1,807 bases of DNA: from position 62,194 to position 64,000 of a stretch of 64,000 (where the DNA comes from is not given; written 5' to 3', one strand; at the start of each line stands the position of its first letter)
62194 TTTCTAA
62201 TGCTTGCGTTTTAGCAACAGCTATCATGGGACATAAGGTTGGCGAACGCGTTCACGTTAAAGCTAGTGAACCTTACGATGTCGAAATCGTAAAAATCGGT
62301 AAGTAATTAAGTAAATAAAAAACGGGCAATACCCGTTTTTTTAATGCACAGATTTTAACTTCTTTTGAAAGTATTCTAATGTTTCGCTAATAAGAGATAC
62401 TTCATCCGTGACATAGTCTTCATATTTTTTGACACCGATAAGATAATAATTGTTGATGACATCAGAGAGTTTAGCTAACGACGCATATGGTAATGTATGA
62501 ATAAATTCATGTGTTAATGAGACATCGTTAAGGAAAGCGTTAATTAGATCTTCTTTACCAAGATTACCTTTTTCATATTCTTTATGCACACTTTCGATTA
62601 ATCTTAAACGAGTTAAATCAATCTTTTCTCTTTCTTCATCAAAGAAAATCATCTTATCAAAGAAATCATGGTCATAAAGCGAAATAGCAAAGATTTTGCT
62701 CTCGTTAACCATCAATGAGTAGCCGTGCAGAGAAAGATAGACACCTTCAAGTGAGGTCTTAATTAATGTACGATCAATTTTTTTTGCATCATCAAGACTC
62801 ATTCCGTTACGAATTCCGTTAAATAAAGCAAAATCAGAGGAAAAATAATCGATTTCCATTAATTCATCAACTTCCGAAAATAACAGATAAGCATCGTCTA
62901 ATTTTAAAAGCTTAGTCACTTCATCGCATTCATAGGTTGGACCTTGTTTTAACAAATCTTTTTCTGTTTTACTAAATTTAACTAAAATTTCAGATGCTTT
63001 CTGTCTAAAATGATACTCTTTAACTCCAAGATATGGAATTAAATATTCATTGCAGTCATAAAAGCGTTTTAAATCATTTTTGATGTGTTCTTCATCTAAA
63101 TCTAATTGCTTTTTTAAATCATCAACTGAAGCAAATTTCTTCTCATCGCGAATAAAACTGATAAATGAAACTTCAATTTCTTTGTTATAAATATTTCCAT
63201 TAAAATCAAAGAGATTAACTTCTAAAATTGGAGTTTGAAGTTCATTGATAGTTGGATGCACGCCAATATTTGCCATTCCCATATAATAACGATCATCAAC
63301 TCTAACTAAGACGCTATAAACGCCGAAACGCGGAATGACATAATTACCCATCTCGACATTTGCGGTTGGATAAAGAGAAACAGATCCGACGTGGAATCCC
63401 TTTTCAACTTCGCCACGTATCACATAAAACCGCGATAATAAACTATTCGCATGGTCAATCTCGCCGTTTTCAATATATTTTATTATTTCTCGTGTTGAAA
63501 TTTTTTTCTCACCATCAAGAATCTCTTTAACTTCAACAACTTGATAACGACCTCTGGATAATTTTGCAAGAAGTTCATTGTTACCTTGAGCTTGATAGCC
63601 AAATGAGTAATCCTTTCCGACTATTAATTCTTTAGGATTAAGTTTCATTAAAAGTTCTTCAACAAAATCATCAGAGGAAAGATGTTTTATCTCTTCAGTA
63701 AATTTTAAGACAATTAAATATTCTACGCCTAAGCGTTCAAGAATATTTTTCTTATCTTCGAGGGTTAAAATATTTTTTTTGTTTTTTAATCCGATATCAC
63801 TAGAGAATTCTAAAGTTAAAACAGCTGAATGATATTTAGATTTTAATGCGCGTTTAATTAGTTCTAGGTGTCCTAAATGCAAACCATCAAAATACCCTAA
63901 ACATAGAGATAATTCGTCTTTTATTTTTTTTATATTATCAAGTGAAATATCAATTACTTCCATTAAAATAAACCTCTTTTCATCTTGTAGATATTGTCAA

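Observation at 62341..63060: RibF carrying a ~240-aa C-terminal extension of unknown function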

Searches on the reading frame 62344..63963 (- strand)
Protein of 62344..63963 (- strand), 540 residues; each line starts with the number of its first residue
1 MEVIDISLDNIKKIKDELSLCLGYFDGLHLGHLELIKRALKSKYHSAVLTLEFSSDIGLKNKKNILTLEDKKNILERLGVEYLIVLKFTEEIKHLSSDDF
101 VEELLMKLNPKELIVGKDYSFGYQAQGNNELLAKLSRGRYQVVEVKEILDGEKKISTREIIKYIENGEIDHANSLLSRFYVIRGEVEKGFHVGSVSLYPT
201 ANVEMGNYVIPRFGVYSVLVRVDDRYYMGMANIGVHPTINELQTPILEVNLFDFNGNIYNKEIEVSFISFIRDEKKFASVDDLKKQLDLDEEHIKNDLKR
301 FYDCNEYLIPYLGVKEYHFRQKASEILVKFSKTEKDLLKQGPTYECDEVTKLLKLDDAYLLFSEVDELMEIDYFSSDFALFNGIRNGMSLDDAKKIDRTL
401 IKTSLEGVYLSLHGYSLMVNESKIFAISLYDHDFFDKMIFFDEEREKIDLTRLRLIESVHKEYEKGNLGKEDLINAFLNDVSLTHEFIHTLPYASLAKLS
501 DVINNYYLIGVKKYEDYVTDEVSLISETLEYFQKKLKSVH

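Call 3: search_protein_families(library=pfam, proteins=[window:62344-63963:-], max_evalue=1)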
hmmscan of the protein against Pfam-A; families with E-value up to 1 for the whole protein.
window:62344-63963:- (540 aa): 3 families
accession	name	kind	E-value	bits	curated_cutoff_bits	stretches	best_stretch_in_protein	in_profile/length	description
PF01687.23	Flavokinase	-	2.3e-35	121.9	19.6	1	177-296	2-122/124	Riboflavin kinase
PF06574.18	FAD_syn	-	1.4e-31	109.9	27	1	14-157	4-156/158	FAD synthetase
PF01467.32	CTP_transf_like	-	6.6e-08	33.3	21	1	21-132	2-102/133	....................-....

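Call 4: search_protein_families(library=ncbifam, proteins=[window:62344-63963:-], max_evalue=1)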
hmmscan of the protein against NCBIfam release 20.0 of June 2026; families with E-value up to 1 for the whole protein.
window:62344-63963:- (540 aa): 16 families
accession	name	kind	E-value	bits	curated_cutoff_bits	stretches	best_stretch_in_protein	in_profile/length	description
NF004162.0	PRK05627.1-5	equivalog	1.1e-73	248.3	241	1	10-298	7-299/304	bifunctional riboflavin kinase/FAD synthetase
TIGR00083.1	ribF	equivalog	1.5e-69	234.7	184.35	1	19-294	1-285/290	riboflavin biosynthesis protein RibF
NF004161.0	PRK05627.1-4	equivalog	3.5e-67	226.7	461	1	11-296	13-309/324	bifunctional riboflavin kinase/FAD synthetase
NF004160.0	PRK05627.1-3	equivalog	5.1e-63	212.7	295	1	8-299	7-320/325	bifunctional riboflavin kinase/FAD synthetase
NF004163.0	PRK05627.1-6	equivalog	2.3e-56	191.2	315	1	7-296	6-305/313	bifunctional riboflavin kinase/FAD synthetase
NF004158.0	PRK05627.1-1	equivalog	3e-53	181.2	396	1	10-295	10-301/304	bifunctional riboflavin kinase/FAD synthetase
NF004159.0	PRK05627.1-2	equivalog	4.9e-53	180.3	306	1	16-298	15-307/326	bifunctional riboflavin kinase/FAD synthetase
NF045965.1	RibF_rel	equivalog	4e-39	134.7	200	1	7-277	4-258/279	FAD synthase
NF005518.0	PRK07143.1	equivalog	6.6e-39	134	232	1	13-272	12-252/281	hypothetical protein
TIGR00125.1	cyt_tran_rel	domain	6.8e-06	26.2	27.7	1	20-41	3-24/65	adenylyltransferase/cytidyltransferase family protein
TIGR02199.1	rfaE_dom_II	equivalog_domain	5.2e-05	23.1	181.5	1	9-146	4-130/144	D-glycero-beta-D-manno-heptose 1-phosphate adenylyltransferase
NF008454.0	PRK11316.1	equivalog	0.00075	18.2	521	1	8-166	332-473/475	bifunctional D-glycero-beta-D-manno-heptose-7-phosphate kinase/D-glycero-beta-D-manno-heptose 1-phosphate adenylyltransferase HldE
TIGR01510.1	coaD_prev_kdtB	equivalog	0.0076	16.3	103.3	1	20-78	3-55/155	pantetheine-phosphate adenylyltransferase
TIGR01518.1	g3p_cytidyltrns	equivalog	0.01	15.9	165.4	1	20-85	2-66/125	glycerol-3-phosphate cytidylyltransferase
NF001985.0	PRK00777.1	subfamily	0.021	14.9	104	1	23-77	11-64/157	pantetheine-phosphate adenylyltransferase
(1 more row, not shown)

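Call 5: search_solved_structures(query=window:62344-63963:-, max_evalue=1, show_alignments=1)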
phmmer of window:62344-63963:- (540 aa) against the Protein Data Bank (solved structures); distinct sequences matched with E-value up to 1: 17.
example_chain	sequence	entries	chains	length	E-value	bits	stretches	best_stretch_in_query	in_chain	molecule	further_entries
1mrz_A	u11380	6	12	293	9.6e-36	127.2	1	20-297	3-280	Riboflavin kinase/FMN adenylyltransferase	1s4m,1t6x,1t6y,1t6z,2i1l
3op1_A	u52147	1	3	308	3.3e-34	122.1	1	7-296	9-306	Macrolide-efflux protein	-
5fo0_A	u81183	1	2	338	9.3e-25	90.9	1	13-291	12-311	RIBOFLAVIN BIOSYNTHESIS PROTEIN RIBF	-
2x0k_A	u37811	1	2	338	1.3e-24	90.5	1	13-291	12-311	RIBOFLAVIN BIOSYNTHESIS PROTEIN RIBF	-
4uzf_A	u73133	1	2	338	1.6e-24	90.1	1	13-291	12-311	RIBOFLAVIN BIOSYNTHESIS PROTEIN RIBF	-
5fnz_A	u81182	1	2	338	1.7e-24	90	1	13-291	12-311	RIBOFLAVIN BIOSYNTHESIS PROTEIN RIBF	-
3zug_A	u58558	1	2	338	2.6e-24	89.4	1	13-292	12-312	RIBOFLAVIN BIOSYNTHESIS PROTEIN RIBF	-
4uze_A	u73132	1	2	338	2.7e-24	89.4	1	13-292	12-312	RIBOFLAVIN BIOSYNTHESIS PROTEIN RIBF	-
5fo1_A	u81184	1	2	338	4.3e-24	88.7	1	13-290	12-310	RIBOFLAVIN BIOSYNTHESIS PROTEIN RIBF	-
5a88_A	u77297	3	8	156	0.00089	21.7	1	178-292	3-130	RIBOFLAVIN BIOSYNTHESIS PROTEIN RIBF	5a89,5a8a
1q9s_A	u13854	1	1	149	0.0021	20.4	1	180-299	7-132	hypothetical protein FLJ11149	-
1nb0_A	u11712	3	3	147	0.0024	20.3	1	180-299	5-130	hypothetical protein FLJ11149 | RIBOFLAVIN KINASE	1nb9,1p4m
1n05_A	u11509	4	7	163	0.0065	18.8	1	182-298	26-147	putative Riboflavin kinase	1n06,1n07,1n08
2b7l_A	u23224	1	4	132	0.013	17.8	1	21-84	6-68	glycerol-3-phosphate cytidylyltransferase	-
1vlh_A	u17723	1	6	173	0.1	14.9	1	22-124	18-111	Phosphopantetheine adenylyltransferase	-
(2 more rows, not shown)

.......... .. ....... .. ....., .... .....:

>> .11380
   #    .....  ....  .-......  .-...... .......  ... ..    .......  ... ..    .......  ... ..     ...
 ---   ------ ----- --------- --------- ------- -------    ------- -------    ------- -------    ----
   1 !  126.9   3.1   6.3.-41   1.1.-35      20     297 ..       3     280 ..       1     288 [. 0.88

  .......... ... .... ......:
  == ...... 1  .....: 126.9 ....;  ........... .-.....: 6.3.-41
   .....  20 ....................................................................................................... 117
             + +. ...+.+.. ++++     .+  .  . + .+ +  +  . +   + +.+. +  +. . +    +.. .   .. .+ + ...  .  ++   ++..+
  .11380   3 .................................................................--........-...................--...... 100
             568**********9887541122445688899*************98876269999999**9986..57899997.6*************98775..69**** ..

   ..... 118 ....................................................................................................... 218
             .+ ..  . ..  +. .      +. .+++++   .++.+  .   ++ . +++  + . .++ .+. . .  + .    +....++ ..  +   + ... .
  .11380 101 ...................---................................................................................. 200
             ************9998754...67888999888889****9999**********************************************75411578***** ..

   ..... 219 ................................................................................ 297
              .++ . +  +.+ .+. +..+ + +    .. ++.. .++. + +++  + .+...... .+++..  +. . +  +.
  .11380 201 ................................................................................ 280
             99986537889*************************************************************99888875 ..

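Call 9: find_homologous_proteins(query=window:62344-63963:-, max_evalue=1e-20)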
Query window:62344-63963:- (540 aa): 152 proteins with E <= 1e-20 among 8000 candidates; the best 120 are listed.
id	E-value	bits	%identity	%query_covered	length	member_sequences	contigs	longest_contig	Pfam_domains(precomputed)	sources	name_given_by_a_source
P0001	0.0e+0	1156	99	100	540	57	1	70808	PF01687.24,PF01467.33,PF06574.19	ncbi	-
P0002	1.9e-134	468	47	91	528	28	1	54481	PF01687.24,PF06574.19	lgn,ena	-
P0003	6.2e-87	311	52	54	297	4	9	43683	PF01687.24,PF06574.19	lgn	-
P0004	2.3e-85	306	52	54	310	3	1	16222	PF01687.24,PF01467.33,PF06574.19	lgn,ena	-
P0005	1.8e-84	303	52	54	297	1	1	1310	PF01687.24,PF01467.33,PF06574.19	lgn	-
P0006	1.9e-84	303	52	54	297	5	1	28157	PF01687.24,PF01467.33,PF06574.19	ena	-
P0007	1.2e-83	300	51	55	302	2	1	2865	PF01687.24,PF06574.19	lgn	-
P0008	1.6e-83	300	49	55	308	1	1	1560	PF01687.24,PF06574.19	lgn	-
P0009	8.5e-83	297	48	54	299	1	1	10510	PF01687.24,PF01467.33,PF06574.19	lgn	-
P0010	1.2e-80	290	46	56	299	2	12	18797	PF01687.24,PF01467.33,PF06574.19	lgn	-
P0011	6.8e-79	284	49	54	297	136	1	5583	PF01687.24,PF06574.19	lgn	-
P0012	4.5e-61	226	40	55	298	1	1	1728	PF01687.24,PF01467.33,PF06574.19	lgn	-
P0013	8.6e-60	221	42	54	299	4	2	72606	PF01687.24,PF06574.19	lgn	-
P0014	1.8e-59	220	40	53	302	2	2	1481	PF01687.24,PF01467.33,PF06574.19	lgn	-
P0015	2.7e-57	213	40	55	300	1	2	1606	PF01687.24,PF01467.33,PF06574.19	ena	-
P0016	2.4e-55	207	41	50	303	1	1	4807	PF01687.24,PF01467.33,PF06574.19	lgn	-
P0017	5.4e-55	206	40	51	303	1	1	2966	PF01687.24,PF06574.19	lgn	-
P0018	6.1e-53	199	36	52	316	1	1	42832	PF01687.24,PF06574.19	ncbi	ncbi:bifunctional riboflavin kinase/FAD synthetase [Sutcliffiella cohnii]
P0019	1.8e-52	197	40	54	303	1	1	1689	PF01687.24,PF01467.33,PF06574.19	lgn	-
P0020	2.2e-52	197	40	54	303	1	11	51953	PF01687.24,PF01467.33,PF06574.19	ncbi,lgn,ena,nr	ncbi:MAG: bifunctional riboflavin kinase/FAD synthetase [Acholeplasmatales bacterium]|nr:bifunctiona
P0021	2.5e-52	197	41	51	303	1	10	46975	PF01687.24,PF01467.33,PF06574.19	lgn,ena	-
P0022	7.1e-52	195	36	52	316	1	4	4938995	PF01687.24,PF06574.19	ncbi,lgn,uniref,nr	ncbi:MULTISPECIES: bifunctional riboflavin kinase/FAD synthetase [Sutcliffiella]|uniref:Riboflavin b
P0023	6.9e-49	185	38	54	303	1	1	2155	PF01687.24,PF01467.33,PF06574.19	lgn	-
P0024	1.6e-48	184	38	53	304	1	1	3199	PF01687.24,PF06574.19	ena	-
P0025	8.6e-48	182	35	52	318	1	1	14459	PF01687.24,PF01467.33,PF06574.19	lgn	-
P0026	1.0e-47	182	39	51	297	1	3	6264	PF01687.24,PF01467.33,PF06574.19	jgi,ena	-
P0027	6.5e-47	179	39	52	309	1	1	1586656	PF01687.24,PF01467.33,PF06574.19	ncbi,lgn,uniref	ncbi:bifunctional riboflavin kinase/FAD synthetase [Rosettibacter firmus]|uniref:bifunctional ribofl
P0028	1.0e-46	178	39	52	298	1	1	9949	PF01687.24,PF01467.33,PF06574.19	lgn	-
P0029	2.7e-45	174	36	54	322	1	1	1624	PF01687.24,PF06574.19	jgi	-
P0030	4.2e-45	173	37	53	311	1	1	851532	PF01687.24,PF01467.33,PF06574.19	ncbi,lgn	ncbi:MAG: bifunctional riboflavin kinase/FAD synthetase [Melioribacteraceae bacterium]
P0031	1.1e-44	172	37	54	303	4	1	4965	PF01687.24,PF01467.33,PF06574.19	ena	-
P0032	2.0e-44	171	37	54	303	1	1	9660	PF01687.24,PF06574.19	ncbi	-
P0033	5.9e-44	169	32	53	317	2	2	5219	PF01687.24,PF06574.19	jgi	jgi:riboflavin kinase / FMN adenylyltransferase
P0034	8.4e-44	169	35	52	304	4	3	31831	PF01687.24,PF01467.33,PF06574.19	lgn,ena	-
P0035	1.4e-43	168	39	53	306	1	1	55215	PF01687.24,PF01467.33,PF06574.19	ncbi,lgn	ncbi:MAG: bifunctional riboflavin kinase/FAD synthetase [Peptostreptococcaceae bacterium]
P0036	1.5e-43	168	37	50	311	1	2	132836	PF01687.24,PF01467.33,PF06574.19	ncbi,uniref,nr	ncbi:MAG: bifunctional riboflavin kinase/FAD synthetase [Melioribacter sp.]|uniref:bifunctional ribo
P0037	4.7e-43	166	33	50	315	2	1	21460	PF01687.24,PF06574.19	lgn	-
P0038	4.9e-43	166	35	53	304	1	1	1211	PF01687.24,PF01467.33,PF06574.19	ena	-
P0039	4.0e-42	163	36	54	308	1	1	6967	PF01687.24,PF01467.33,PF06574.19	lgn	-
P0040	1.8e-41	161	37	51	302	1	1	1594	PF01687.24,PF01467.33,PF06574.19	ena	-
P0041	2.9e-41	160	34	52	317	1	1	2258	PF01687.24,PF06574.19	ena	-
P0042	6.1e-41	159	36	51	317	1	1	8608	PF01687.24,PF06574.19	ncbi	ncbi:MAG: bifunctional riboflavin kinase/FAD synthetase [Pyrinomonadaceae bacterium]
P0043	7.6e-41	159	36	52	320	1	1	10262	PF01687.24,PF06574.19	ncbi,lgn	-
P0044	8.0e-41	159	37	50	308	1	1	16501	PF01687.24,PF01467.33,PF06574.19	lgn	-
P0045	1.4e-40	158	33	52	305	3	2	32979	PF01687.24,PF01467.33,PF06574.19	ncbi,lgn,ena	-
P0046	1.7e-40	158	35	52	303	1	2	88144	PF01687.24,PF01467.33,PF06574.19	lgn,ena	-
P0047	2.1e-40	157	33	50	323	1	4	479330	PF08218.18,PF01687.24,PF06574.19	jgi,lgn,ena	jgi:riboflavin kinase/FMN adenylyltransferase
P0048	5.4e-40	156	35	52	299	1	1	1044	PF01687.24,PF06574.19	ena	-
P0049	1.0e-39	155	35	55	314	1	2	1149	PF01687.24,PF06574.19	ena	-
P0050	1.1e-39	155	33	51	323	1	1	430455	PF01687.24,PF06574.19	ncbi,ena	-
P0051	1.5e-39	155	35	52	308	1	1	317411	PF01687.24,PF06574.19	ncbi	ncbi:bifunctional riboflavin kinase/FAD synthetase [Clostridium sp. DL1XJH146]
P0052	1.8e-38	151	33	54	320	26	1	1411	PF01687.24,PF06574.19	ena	-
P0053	3.0e-38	150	33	51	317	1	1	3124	PF01687.24,PF06574.19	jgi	jgi:riboflavin kinase / FMN adenylyltransferase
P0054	3.4e-38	150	32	54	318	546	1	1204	PF01687.24,PF06574.19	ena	-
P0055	4.3e-38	150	36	50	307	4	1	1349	PF01687.24,PF06574.19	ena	-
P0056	5.5e-38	149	35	50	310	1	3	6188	PF01687.24,PF01467.33,PF06574.19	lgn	-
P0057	7.3e-38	149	34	51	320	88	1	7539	PF01687.24,PF06574.19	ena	-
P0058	1.2e-37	148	34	51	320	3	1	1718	PF01687.24,PF06574.19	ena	-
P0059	3.2e-37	147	32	54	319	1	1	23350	PF01687.24,PF06574.19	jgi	jgi:riboflavin kinase / FMN adenylyltransferase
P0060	3.3e-37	147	34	50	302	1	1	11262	PF01687.24,PF06574.19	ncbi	-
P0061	3.6e-37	147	33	50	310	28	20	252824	PF01687.24,PF01467.33,PF06574.19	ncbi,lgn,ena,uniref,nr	ncbi:bifunctional riboflavin kinase/FAD synthetase [Lachnoclostridium sp. An181]|uniref:bifunctional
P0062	8.2e-37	146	33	50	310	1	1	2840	PF01687.24,PF01467.33,PF06574.19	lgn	-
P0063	9.0e-37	145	34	51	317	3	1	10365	PF01687.24,PF06574.19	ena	-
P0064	1.1e-36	145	36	55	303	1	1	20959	PF01687.24,PF01467.33,PF06574.19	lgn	-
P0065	1.2e-36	145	34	52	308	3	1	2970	PF01687.24,PF01467.33,PF06574.19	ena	-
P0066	1.5e-36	145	32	53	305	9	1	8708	PF01687.24,PF01467.33,PF06574.19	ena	-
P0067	1.9e-36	144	34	53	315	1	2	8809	PF01687.24,PF06574.19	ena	-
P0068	2.1e-36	144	35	53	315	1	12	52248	PF01687.24,PF06574.19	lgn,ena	-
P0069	2.2e-36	144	34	56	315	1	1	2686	PF01687.24,PF01467.33,PF06574.19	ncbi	-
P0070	2.4e-36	144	36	52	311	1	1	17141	PF01687.24,PF06574.19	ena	-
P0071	2.6e-36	144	35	53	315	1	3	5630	PF01687.24,PF06574.19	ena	-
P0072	2.7e-36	144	34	53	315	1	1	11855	PF01687.24,PF06574.19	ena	-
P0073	2.7e-36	144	36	52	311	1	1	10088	PF01687.24,PF06574.19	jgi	jgi:riboflavin kinase/FMN adenylyltransferase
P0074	2.8e-36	144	35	53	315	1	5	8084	PF01687.24,PF06574.19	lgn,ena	-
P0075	5.1e-36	143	34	52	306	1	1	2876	PF01687.24,PF01467.33,PF06574.19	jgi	-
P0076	6.6e-36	143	33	54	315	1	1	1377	PF01687.24,PF01467.33,PF06574.19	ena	-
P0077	7.4e-36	142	35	53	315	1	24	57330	PF01687.24,PF06574.19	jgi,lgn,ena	-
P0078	7.5e-36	142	33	53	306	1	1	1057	PF01687.24,PF06574.19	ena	-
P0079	1.0e-35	142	33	53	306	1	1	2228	PF01687.24,PF06574.19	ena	-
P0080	1.5e-35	141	33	54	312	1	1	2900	PF01687.24,PF06574.19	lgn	-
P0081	1.8e-35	141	35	53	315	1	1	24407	PF01687.24,PF06574.19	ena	-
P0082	3.1e-35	140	36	51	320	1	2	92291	PF01687.24,PF06574.19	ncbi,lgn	-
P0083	5.1e-35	140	32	52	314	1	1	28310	PF01687.24,PF06574.19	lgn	-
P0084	8.7e-35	139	33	53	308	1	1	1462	PF01687.24,PF01467.33,PF06574.19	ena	-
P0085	1.1e-34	139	33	52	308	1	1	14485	PF01687.24,PF06574.19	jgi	jgi:riboflavin kinase / FMN adenylyltransferase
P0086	1.1e-34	139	33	51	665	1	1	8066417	PF10111.15,PF13641.13,PF01687.24,PF01467.33,PF06574.19,PF00535.33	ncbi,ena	-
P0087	1.3e-34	138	36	49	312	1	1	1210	PF01687.24,PF06574.19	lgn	-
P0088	1.5e-34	138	33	54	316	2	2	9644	PF01687.24,PF06574.19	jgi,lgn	-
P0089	1.8e-34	138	33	53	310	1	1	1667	PF01687.24,PF06574.19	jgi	-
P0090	1.9e-34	138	34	50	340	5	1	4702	PF01687.24,PF06574.19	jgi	-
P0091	2.1e-34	138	33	53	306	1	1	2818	PF01687.24,PF01467.33,PF06574.19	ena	-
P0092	2.9e-34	137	34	54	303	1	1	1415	PF01687.24,PF01467.33,PF06574.19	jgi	jgi:riboflavin kinase/FMN adenylyltransferase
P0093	3.2e-34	137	32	53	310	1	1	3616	PF01687.24,PF06574.19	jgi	-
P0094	3.9e-34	137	32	54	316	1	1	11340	PF01687.24,PF06574.19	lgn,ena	-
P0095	4.0e-34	137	33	52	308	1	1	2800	PF01687.24,PF01467.33,PF06574.19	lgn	-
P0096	6.0e-34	136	32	53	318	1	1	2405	PF01687.24,PF06574.19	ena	-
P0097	6.0e-34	136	32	55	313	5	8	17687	PF01687.24,PF06574.19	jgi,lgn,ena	jgi:riboflavin kinase/FMN adenylyltransferase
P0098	6.9e-34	136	32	53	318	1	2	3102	PF01687.24,PF06574.19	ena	-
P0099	9.7e-34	135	32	53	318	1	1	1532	PF01687.24,PF06574.19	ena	-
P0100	1.0e-33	135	31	51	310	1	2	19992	PF01687.24,PF01467.33,PF06574.19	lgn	-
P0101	1.1e-33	135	32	53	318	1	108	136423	PF01687.24,PF06574.19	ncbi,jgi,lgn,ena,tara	ncbi:MAG: bifunctional riboflavin kinase/FAD synthetase [Gammaproteobacteria bacterium]|jgi:riboflav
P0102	1.1e-33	135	31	55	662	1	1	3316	PF01687.24,PF01467.33,PF06574.19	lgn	-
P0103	1.3e-33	135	33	51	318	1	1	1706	PF01687.24,PF06574.19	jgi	-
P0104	1.3e-33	135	31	53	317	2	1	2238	PF01687.24,PF06574.19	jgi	-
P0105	1.3e-33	135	33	55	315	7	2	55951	PF01687.24,PF06574.19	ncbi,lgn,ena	-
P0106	1.3e-33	135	32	53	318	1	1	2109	PF01687.24,PF06574.19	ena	-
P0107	1.4e-33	135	34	51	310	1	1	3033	PF01687.24,PF06574.19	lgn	-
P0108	1.7e-33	135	32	53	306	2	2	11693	PF01687.24,PF01467.33,PF06574.19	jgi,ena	jgi:riboflavin kinase / FMN adenylyltransferase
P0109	1.7e-33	135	33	54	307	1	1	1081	PF01687.24,PF01467.33,PF06574.19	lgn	-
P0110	1.9e-33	135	33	51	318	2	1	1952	PF01687.24,PF06574.19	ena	-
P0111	2.3e-33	134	32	52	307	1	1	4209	PF01687.24,PF06574.19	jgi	jgi:riboflavin kinase / FMN adenylyltransferase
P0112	2.6e-33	134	32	53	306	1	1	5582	PF01687.24,PF06574.19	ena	-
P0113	2.7e-33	134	33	51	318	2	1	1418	PF01687.24,PF06574.19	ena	-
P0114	4.0e-33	133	37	49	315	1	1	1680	PF01687.24,PF01467.33,PF06574.19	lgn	-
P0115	7.4e-33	133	32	55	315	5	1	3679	PF01687.24,PF01467.33,PF06574.19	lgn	-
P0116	9.6e-33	132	32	53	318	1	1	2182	PF01687.24,PF06574.19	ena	-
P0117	1.0e-32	132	32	51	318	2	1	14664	PF01687.24,PF06574.19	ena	-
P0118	1.3e-32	132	32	55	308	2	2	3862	PF01687.24,PF06574.19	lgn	-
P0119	1.4e-32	132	32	51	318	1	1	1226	PF01687.24,PF06574.19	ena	-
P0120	1.4e-32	132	32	50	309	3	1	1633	PF01687.24,PF06574.19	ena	-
